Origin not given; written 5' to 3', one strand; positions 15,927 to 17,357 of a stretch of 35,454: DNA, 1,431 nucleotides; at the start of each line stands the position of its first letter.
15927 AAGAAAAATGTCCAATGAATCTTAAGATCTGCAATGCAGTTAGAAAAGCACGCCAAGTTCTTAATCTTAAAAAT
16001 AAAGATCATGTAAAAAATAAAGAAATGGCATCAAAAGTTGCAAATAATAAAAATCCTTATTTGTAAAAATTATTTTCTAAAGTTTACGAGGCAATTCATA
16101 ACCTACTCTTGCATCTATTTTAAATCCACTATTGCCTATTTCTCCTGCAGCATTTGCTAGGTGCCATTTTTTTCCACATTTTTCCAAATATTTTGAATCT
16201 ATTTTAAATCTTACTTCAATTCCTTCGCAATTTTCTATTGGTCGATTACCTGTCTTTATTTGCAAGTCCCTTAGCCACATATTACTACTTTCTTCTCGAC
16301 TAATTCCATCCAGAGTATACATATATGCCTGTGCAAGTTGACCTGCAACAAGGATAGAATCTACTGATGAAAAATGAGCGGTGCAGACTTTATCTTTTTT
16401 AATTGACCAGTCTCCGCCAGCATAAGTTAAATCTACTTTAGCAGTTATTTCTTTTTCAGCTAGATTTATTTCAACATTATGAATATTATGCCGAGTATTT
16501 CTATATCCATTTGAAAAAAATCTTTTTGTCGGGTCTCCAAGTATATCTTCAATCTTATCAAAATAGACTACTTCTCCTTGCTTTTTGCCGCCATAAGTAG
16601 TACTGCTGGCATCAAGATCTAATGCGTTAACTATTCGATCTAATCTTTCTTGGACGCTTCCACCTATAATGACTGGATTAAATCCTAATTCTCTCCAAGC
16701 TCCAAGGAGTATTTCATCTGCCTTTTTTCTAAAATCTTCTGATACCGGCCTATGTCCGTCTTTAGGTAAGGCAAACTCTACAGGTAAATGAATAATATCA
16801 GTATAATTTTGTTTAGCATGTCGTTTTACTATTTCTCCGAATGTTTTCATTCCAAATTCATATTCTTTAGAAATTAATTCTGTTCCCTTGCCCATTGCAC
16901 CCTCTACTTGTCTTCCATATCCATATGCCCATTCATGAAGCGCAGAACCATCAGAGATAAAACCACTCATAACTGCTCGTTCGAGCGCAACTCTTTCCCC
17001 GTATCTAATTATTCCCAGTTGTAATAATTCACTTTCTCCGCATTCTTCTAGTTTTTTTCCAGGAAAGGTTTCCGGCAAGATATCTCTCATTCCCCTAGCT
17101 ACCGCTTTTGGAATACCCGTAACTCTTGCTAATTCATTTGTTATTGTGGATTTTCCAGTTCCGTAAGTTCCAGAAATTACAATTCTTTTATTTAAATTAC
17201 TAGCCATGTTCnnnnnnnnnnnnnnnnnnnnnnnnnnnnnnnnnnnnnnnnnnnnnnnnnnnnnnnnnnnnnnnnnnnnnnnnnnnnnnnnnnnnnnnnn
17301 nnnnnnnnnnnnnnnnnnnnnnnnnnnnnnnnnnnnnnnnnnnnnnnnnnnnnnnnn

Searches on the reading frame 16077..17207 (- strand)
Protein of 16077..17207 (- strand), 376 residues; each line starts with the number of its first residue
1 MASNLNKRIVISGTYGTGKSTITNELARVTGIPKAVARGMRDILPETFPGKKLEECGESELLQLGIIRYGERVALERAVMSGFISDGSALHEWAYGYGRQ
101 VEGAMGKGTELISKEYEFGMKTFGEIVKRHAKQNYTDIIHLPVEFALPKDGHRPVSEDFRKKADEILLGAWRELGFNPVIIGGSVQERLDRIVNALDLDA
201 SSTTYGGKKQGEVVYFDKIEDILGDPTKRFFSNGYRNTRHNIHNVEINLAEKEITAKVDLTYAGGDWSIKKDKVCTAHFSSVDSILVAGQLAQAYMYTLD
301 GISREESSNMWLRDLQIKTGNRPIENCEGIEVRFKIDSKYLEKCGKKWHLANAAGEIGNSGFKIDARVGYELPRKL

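Call 6: search_protein_families(library=pfam, proteins=[window:16077-17207:-], max_evalue=0.001)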
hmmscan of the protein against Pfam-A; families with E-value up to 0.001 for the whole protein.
window:16077-17207:- (376 aa): 2 families
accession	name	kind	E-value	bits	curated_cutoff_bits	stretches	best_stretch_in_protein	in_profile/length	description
PF05655.16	AvrD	-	1.1e-20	74.8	25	1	215-336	2-125/331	Pseudomonas avirulence D protein (AvrD)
PF13521.12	AAA_28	-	2.5e-15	57.5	27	1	8-188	1-164/164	AAA domain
